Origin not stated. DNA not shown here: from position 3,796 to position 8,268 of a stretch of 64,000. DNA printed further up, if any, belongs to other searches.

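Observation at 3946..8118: Giant STAND/NACHT-like NTPase with the nuclease at the C-terminus: inverted Avs-like architecture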

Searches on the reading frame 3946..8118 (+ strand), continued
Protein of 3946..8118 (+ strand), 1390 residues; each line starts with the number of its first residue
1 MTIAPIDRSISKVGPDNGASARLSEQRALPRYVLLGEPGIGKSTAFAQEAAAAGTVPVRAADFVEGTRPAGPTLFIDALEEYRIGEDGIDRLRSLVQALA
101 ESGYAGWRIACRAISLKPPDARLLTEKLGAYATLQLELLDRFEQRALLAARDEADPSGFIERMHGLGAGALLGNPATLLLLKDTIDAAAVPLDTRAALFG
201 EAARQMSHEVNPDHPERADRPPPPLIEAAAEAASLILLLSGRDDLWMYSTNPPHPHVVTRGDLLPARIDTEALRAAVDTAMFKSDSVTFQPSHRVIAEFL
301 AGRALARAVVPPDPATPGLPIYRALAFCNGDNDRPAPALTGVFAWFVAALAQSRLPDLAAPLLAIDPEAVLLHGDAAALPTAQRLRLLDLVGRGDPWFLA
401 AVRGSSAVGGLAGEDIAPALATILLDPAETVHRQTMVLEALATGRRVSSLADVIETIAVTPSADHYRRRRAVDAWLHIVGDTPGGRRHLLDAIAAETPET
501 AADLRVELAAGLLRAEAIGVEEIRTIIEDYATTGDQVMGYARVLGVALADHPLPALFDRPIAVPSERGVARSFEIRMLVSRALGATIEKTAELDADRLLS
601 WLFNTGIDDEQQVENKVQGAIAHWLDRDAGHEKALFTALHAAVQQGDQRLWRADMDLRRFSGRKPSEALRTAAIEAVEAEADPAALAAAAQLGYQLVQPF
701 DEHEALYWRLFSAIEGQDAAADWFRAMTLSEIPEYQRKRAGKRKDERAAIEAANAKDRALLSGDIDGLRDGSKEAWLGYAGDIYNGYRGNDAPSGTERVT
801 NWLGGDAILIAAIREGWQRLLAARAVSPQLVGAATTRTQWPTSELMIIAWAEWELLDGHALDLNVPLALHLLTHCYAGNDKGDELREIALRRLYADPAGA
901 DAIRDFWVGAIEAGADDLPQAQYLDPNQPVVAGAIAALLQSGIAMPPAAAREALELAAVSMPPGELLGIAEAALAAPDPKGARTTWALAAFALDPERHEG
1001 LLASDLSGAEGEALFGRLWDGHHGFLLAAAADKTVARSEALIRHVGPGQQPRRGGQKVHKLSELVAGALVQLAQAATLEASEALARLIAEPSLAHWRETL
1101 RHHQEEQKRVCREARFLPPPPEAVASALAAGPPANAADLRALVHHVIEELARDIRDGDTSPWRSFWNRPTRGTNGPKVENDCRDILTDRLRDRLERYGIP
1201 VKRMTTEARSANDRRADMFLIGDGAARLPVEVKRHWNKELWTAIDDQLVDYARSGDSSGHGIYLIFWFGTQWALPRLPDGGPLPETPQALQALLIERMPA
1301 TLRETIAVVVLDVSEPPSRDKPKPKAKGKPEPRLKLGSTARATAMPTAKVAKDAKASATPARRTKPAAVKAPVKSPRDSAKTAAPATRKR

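Call 53: search_protein_families(library=ncbifam, proteins=[P0072, P0074, P0082, P0088, P0095, P0081, P0091], max_evalue=0.00001)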
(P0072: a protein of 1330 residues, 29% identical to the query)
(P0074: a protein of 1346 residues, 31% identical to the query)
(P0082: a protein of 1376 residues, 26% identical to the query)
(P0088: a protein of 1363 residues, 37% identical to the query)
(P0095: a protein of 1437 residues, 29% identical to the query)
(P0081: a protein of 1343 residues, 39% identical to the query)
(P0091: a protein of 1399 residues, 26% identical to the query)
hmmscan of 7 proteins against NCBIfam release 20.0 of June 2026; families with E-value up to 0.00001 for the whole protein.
P0072 (1330 aa): 2 families
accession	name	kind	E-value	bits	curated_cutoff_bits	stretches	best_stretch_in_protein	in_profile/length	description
NF058535.1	antiphage_EruA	equivalog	4.6e-258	860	1000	1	13-1326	9-1318/1318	NACHT domain-containing antiphage protein EruA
NF058534.1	antiphage_HyoA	equivalog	4.9e-26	90.7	1200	2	125-536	193-592/1430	NACHT domain-containing antiphage protein HyoA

P0074 (1346 aa): 2 families
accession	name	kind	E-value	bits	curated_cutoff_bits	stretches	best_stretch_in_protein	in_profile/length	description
NF058535.1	antiphage_EruA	equivalog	3.2e-230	767.7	1000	1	24-1319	12-1318/1318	NACHT domain-containing antiphage protein EruA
NF058534.1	antiphage_HyoA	equivalog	5.2e-16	57.5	1200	0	138-571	200-630/1430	NACHT domain-containing antiphage protein HyoA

P0082 (1376 aa): 2 families
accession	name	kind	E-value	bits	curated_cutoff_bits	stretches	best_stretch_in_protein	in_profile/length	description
NF058535.1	antiphage_EruA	equivalog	0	1106.4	1000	1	17-1336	10-1318/1318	NACHT domain-containing antiphage protein EruA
NF058534.1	antiphage_HyoA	equivalog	1.6e-60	205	1200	2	124-767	186-836/1430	NACHT domain-containing antiphage protein HyoA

P0088 (1363 aa): 2 families
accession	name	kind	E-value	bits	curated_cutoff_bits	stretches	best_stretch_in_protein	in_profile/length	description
NF058535.1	antiphage_EruA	equivalog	9.9e-294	978.1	1000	1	24-1346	14-1318/1318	NACHT domain-containing antiphage protein EruA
NF058534.1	antiphage_HyoA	equivalog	7.5e-35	119.9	1200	1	138-1330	197-1407/1430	NACHT domain-containing antiphage protein HyoA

P0095 (1437 aa): 2 families
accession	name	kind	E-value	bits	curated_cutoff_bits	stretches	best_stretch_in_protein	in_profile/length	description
NF058535.1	antiphage_EruA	equivalog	2.2e-241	804.7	1000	1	20-1405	11-1318/1318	NACHT domain-containing antiphage protein EruA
NF058534.1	antiphage_HyoA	equivalog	1.1e-38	132.6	1200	1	137-1388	187-1406/1430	NACHT domain-containing antiphage protein HyoA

P0081 (1343 aa): 2 families
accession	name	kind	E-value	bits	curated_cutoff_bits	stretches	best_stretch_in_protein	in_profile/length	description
NF058535.1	antiphage_EruA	equivalog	2.5e-257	857.5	1000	1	18-1340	12-1318/1318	NACHT domain-containing antiphage protein EruA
NF058534.1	antiphage_HyoA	equivalog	9.6e-43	146.1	1200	2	131-566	194-624/1430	NACHT domain-containing antiphage protein HyoA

P0091 (1399 aa): 2 families
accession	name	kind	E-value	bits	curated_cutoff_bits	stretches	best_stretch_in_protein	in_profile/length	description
NF058535.1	antiphage_EruA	equivalog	5.9e-284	945.7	1000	1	58-1393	18-1318/1318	NACHT domain-containing antiphage protein EruA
NF058534.1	antiphage_HyoA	equivalog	4.9e-38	130.5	1200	2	171-821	198-842/1430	NACHT domain-containing antiphage protein HyoA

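Call 54: list_cluster_members(proteins=[P0072, P0082, P0088, P0084, P0026, P0023, P0074, P0095])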
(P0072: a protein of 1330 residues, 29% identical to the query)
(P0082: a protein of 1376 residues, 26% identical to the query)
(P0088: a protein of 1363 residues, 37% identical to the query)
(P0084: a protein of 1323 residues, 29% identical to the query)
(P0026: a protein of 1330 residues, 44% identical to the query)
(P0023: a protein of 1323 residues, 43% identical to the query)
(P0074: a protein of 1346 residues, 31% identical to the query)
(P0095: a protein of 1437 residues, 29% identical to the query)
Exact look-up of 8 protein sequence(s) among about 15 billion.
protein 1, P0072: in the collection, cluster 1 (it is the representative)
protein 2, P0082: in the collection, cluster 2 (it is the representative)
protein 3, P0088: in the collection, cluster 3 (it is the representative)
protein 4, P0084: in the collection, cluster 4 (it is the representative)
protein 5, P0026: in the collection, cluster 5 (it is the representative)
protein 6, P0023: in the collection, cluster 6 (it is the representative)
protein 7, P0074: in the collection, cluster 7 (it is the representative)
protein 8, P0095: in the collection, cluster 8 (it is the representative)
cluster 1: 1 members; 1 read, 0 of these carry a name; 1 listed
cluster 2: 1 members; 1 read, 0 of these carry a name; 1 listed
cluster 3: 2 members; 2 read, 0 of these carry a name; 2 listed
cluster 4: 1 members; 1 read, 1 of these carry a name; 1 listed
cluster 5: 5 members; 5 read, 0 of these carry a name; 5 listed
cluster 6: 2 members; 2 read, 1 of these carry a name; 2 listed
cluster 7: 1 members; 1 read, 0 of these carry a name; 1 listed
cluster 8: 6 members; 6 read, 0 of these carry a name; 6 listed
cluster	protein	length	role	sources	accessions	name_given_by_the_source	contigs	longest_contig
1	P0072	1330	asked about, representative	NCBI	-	-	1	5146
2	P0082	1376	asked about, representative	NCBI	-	-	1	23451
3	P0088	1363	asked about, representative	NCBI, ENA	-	-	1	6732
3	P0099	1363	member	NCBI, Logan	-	-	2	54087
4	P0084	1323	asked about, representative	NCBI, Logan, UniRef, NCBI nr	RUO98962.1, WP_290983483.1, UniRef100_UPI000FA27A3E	hypothetical protein [Hyphomicrobium sp.] | NACHT domain-containing protein n=1 Tax=Hyphomicrobium sp. TaxID=82 RepID=UPI000FA27A3E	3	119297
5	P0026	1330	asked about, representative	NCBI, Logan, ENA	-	-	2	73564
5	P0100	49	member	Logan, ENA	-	-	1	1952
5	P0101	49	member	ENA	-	-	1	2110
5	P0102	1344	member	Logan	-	-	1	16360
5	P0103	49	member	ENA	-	-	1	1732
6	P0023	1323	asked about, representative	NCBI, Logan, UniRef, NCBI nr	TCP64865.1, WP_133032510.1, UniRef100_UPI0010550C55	hypothetical protein [Sphingomonas sp. PP-CE-1G-424] | hypothetical protein n=1 Tax=Sphingomonas sp. PP-CE-1G-424 TaxID=2135658 ...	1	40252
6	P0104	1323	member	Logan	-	-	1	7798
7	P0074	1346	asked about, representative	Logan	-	-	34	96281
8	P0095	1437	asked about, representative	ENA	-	-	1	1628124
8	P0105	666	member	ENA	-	-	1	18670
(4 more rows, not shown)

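Call 56: find_encoding_contigs(protein=P0082, flank=10000, max_places=2)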
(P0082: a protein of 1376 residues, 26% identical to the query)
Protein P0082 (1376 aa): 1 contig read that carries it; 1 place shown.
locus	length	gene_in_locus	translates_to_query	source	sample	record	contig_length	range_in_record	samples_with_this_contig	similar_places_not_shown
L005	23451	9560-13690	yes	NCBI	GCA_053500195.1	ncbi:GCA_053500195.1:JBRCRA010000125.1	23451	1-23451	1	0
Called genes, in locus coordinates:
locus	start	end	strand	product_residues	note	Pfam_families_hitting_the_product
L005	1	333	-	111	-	?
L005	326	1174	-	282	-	PF13495:Phage_int_SAM_4, PF00589:Phage_integrase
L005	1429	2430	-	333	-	PF13546:DDE_5, PF01609:DDE_Tnp_1 (weak)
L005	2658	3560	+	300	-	PF00589:Phage_integrase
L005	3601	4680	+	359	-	PF07728:AAA_5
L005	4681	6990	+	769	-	PF18934:DUF5682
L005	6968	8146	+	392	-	PF05762:VWA_CoxE, PF13519:VWA_2 (weak)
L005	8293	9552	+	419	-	PF01637:ATPase_2 (weak), PF13191:AAA_16 (faint), PF13173:AAA_14, PF13401:AAA_22 (weak), PF13635:DUF4143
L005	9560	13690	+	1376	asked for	PF28130:DUF8371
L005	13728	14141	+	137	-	PF14819:QueF_N (weak), PF14489:QueF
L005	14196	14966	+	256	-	PF02463:SMC_N (weak), PF00005:ABC_tran, PF13304:AAA_21 (weak)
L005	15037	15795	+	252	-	PF00497:SBP_bac_3, PF10613:Lig_chan-Glu_bd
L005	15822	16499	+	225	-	PF00528:BPD_transp_1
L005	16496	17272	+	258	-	PF00528:BPD_transp_1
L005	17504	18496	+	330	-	PF04055:Radical_SAM, PF12345:DUF3641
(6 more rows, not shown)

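Call 59: search_dna_similar(query=window:3946-8118:+, collection=plasmids, mode=protein, max_rows=25)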
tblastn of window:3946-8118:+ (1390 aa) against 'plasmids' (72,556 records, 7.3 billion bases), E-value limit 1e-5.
Records with a match: 23; places in all: 23; records where one place covers at least 80% of the query: 6.
Best place of each record, by identity: <60% 23.
By first word of the organism name: Rhizobium 6; Agrobacterium 5; Bradyrhizobium 2; Pantoea 2; Burkholderia 2; Sphingomonas 1; Ralstonia 1; Azospirillum 1; Duffyella 1; Vibrio 1; and 1 more.
By predicted mobility (MOB-suite, as given by PLSDB): conjugative 11; non-mobilizable 10; mobilizable 2.
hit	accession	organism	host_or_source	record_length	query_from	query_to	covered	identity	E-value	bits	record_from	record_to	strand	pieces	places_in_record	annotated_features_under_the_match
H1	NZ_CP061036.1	Sphingomonas aliaeris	whole organism,Pork steak,pork steak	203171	4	1310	77%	47.4%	2e-173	744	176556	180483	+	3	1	hypothetical protein (x2)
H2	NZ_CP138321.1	Agrobacterium fabrum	Blueberry,Crown gall tissues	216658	1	1316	89%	32.5%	2e-63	374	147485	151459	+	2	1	hypothetical protein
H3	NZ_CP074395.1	Agrobacterium salinitolerans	Cotton,tiaaue sample,root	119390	1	1316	84%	32.0%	1e-60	360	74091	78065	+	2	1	hypothetical protein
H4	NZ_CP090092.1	Rhizobium leguminosarum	Galega,Cell culture,Plant nodule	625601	1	1316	82%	32.1%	5e-51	339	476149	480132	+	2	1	hypothetical protein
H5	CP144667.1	Agrobacterium tumefaciens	Sedum,cell culture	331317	1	1318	83%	31.6%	2e-64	383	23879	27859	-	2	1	hypothetical protein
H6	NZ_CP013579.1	Rhizobium phaseoli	Phaseolus vulgaris,Whole ...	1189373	1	1316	83%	31.3%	4e-63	375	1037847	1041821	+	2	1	record has no annotation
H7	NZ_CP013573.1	Rhizobium phaseoli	Phaseolus vulgaris,Whole ...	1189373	1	1316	83%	31.3%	4e-63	375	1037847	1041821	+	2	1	record has no annotation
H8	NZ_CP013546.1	Rhizobium phaseoli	Phaseolus vulgaris,Whole ...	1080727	1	1316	78%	32.5%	5e-47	390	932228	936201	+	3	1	record has no annotation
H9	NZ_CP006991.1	Rhizobium etli bv. mimosae str. IE4771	Phaseolus vulgaris,whole organism,nodule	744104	1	1316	65%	35.4%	4e-59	366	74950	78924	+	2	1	hypothetical protein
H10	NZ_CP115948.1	Ralstonia solanacearum MolK2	Musa sp.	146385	1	1316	63%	34.7%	1e-46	312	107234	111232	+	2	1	hypothetical protein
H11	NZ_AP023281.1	Agrobacterium vitis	Vitis vinifera,grapevine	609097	1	1316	63%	34.2%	2e-52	350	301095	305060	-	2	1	hypothetical protein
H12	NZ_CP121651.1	Bradyrhizobium sp. CB82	Stylosanthes guianensis,cell culture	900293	73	1314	68%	27.2%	8e-13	163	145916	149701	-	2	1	hypothetical protein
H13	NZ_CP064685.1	Bradyrhizobium sp. CW1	Acmispon strigosus,cell culture,bulk ...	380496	271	1314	41%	31.2%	1e-15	156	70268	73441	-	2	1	hypothetical protein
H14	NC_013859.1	Azospirillum sp. B510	-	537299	1090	1316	16%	39.5%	2e-16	93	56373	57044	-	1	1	hypothetical protein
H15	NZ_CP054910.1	Pantoea ananatis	-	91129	1083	1315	17%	35.0%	2e-16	94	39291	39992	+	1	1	hypothetical protein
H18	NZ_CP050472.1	Vibrio campbellii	single cell,seawater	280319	1083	1319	17%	31.0%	2e-11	77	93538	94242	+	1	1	hypothetical protein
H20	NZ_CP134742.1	Pantoea agglomerans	cell culture,Water from creek adjacent ...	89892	1142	1314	12%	32.8%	3e-13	83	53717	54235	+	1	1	hypothetical protein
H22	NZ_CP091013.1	Burkholderia cenocepacia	-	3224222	1204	1318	8%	34.2%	1e-6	61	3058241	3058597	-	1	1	none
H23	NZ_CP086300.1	Burkholderia ambifaria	cell culture,agricultural soil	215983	1204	1314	8%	34.5%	3e-6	60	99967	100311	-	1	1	hypothetical protein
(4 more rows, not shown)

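Call 60: get_annotated_region(hit=H15, flank=7000)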
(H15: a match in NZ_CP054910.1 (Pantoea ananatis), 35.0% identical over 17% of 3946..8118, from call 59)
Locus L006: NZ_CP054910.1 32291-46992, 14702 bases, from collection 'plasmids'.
description: Pantoea ananatis strain FDAARGOS_680 plasmid unnamed2, complete sequence
organism: Pantoea ananatis (NCBI taxid 553)
taxonomy: Bacteria; Pseudomonadota; Gammaproteobacteria; Enterobacterales; Erwiniaceae; Pantoea; Pantoea ananatis
host: -; source: -; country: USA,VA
typing (MOB-suite, as given by PLSDB): conjugative; relaxase MOBF; mating-pair formation MPF_F
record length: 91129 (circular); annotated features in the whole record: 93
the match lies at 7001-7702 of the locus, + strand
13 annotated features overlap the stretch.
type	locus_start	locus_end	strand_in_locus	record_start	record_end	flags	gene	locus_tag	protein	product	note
CDS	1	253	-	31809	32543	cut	-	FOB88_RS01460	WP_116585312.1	tyrosine-type recombinase/integrase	GO:0015074 - DNA integration [Evidence IEA]; GO:0006310 - DNA recombination [Evidence IEA]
CDS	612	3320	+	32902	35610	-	-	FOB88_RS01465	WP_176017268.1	TrlF family AAA-like ATPase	-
CDS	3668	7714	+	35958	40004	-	-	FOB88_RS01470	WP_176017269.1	hypothetical protein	-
CDS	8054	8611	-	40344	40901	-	-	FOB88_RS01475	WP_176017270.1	DNA-binding protein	-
CDS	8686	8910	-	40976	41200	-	-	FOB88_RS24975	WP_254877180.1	hypothetical protein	-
CDS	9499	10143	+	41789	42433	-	-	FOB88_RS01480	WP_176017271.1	ParA family protein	-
CDS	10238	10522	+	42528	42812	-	-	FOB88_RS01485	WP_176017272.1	molecular chaperone GroEL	-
CDS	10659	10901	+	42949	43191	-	-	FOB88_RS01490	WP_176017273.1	hypothetical protein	-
CDS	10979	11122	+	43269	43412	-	-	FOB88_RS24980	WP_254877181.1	hypothetical protein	-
CDS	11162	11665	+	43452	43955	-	-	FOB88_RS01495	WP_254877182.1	hypothetical protein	-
CDS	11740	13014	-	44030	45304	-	umuC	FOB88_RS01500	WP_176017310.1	translesion error-prone DNA polymerase V subunit UmuC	GO:0006281 - DNA repair [Evidence IEA]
CDS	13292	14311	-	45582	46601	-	-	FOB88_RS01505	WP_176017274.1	IS110 family transposase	-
CDS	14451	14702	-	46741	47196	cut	umuD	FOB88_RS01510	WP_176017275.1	translesion error-prone DNA polymerase V autoproteolytic subunit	-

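Call 61: get_annotated_region(hit=H18, flank=7000)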
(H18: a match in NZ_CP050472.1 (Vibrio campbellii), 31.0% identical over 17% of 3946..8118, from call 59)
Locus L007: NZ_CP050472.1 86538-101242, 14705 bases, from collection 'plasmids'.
description: Vibrio campbellii strain LJC013 plasmid unnamed1, complete sequence
organism: Vibrio campbellii (NCBI taxid 680)
taxonomy: Bacteria; Pseudomonadota; Gammaproteobacteria; Vibrionales; Vibrionaceae; Vibrio; Vibrio campbellii
host: -; source: single cell,seawater; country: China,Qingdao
typing (MOB-suite, as given by PLSDB): non-mobilizable; replicon rep_cluster_273
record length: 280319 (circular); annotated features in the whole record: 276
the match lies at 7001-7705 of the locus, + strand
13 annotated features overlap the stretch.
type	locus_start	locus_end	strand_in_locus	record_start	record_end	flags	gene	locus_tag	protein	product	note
CDS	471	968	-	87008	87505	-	-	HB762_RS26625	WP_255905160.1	DUF3592 domain-containing protein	-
CDS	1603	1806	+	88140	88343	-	-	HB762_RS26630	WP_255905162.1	hypothetical protein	-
CDS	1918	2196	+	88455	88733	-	-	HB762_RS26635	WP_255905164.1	hypothetical protein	-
CDS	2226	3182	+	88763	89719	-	-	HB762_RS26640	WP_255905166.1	hypothetical protein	-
CDS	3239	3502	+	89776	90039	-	-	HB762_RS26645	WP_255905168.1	hypothetical protein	-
CDS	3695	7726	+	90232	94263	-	-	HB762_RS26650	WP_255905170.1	hypothetical protein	-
CDS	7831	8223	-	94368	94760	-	-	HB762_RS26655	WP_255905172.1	ProQ/FINO family protein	-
CDS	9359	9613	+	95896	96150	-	-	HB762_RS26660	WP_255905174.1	hypothetical protein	-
CDS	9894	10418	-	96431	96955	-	-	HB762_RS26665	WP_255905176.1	hypothetical protein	-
CDS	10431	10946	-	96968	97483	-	-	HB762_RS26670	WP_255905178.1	hypothetical protein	-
CDS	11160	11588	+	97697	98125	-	-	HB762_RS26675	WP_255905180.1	hypothetical protein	-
CDS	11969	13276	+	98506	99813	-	-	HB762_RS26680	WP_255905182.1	site-specific integrase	GO:0015074 - DNA integration [Evidence IEA]; GO:0006310 - DNA recombination [Evidence IEA]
CDS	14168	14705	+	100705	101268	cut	-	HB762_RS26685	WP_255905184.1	hypothetical protein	-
